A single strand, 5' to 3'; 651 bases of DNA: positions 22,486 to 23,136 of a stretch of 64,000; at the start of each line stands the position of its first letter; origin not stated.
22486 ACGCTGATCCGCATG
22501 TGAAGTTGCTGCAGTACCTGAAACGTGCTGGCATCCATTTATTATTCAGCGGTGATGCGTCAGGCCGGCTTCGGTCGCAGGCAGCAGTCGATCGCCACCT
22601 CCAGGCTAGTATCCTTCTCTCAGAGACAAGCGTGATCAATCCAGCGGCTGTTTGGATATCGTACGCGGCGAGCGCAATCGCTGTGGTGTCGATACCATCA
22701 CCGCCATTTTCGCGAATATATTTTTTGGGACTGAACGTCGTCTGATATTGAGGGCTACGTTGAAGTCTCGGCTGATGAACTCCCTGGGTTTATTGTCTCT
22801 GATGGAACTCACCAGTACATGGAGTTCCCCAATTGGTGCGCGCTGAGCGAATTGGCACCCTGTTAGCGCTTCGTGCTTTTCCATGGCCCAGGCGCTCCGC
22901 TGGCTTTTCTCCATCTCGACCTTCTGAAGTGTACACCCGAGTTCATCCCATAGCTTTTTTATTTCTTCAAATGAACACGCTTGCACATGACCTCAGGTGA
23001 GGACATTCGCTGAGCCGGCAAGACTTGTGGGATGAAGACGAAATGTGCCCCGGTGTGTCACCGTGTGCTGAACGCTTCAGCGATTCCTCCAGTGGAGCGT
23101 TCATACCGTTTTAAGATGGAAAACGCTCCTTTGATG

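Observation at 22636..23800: Second relic of the TnpB/Fanzor-like family next to a lower-GC ORF-free patch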

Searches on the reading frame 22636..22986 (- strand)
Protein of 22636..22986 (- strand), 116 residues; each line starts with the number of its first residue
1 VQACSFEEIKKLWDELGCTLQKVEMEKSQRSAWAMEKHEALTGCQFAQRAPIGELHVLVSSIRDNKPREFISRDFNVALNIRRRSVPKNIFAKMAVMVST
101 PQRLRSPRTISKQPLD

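Call 7: search_protein_families(library=pfam, proteins=[window:22636-22986:-], max_evalue=1)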
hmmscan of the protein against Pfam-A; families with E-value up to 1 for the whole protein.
window:22636-22986:- (116 aa): 1 family
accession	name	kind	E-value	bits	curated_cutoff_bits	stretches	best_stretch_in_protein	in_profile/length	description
PF23179.1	bHLH_INO2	-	0.22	12.1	23.4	0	81-112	16-47/74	INO2 bHLH domain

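Call 21: find_encoding_contigs(protein=window:22636-22986:-, flank=10000, max_places=6)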
Protein window:22636-22986:- (116 aa): no gene with exactly this product is on record in the collection.

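Call 28: find_homologous_proteins(query=window:22636-22986:-, max_evalue=0.01)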
Query window:22636-22986:- (116 aa): 1 proteins with E <= 0.01 among 3 candidates.
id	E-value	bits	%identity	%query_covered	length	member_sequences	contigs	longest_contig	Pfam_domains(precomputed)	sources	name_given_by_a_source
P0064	2.4e-44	168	99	71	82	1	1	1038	-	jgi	jgi:hypothetical protein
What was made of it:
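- A JGI gene call covers part of the ORF (P0064, call 28). Only one database protein matches it, and that protein is the same locus (call 28).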

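Call 30: find_encoding_contigs(protein=P0064, flank=10000)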
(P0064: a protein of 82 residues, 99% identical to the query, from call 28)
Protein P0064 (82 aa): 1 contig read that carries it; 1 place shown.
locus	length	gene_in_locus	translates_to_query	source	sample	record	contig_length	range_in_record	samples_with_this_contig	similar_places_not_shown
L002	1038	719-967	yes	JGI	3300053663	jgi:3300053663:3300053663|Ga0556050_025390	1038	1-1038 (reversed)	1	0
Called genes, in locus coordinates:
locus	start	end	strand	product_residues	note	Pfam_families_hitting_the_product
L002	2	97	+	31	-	?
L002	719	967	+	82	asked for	-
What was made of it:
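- Tried and rejected: A protein search with the 116-aa ORF found only the same locus in another strain (calls 28, 30).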
